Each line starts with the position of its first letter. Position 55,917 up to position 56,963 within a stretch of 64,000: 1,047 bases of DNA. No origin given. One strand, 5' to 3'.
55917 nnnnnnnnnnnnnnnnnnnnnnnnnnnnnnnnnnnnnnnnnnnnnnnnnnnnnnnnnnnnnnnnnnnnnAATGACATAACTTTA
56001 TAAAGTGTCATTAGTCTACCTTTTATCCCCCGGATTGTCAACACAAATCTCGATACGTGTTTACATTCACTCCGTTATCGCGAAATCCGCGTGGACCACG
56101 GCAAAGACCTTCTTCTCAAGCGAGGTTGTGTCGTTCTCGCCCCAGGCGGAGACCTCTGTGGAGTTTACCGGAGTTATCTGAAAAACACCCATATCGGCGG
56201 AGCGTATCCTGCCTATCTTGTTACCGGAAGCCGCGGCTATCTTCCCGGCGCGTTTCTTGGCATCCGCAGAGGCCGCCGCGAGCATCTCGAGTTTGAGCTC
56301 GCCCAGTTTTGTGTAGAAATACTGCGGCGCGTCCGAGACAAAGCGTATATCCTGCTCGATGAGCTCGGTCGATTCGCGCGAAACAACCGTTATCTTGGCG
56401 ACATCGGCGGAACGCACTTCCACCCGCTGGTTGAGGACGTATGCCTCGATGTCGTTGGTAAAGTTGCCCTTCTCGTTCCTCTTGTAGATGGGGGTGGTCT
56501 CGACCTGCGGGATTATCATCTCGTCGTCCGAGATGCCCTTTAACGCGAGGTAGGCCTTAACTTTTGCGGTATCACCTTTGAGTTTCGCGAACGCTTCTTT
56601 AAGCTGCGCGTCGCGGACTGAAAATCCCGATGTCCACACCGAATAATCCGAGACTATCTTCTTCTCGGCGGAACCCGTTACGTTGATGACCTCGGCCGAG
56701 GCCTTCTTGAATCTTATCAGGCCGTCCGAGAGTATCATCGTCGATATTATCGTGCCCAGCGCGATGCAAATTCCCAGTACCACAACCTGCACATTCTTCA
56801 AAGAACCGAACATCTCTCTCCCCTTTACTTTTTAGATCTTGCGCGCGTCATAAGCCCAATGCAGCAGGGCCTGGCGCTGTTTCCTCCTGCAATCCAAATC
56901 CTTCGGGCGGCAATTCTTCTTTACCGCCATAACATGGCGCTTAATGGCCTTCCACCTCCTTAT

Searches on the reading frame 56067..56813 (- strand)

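Call 3: search_protein_families(library=pfam, proteins=[window:56067-56813:-], max_evalue=1)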
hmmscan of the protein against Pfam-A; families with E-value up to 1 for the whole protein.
window:56067-56813:- (248 aa): 2 families
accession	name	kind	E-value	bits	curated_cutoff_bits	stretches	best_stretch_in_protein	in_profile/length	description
PF04402.19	SIMPL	-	5.7e-23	82.7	25.2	1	43-208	1-160/205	Protein of unknown function (DUF541)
PF12244.13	DUF3606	-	0.13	12.5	24.3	1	56-90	20-54/54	Protein of unknown function (DUF3606)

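Call 5: search_protein_families(library=ncbifam, proteins=[window:56067-56813:-], max_evalue=1)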
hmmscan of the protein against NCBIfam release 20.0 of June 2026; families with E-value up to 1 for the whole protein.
window:56067-56813:- (248 aa): 1 family
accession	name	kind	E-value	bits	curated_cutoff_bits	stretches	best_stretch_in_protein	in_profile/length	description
NF000867.0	PRK00078.1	equivalog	0.024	14.3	249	1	51-156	17-122/192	Maf-like protein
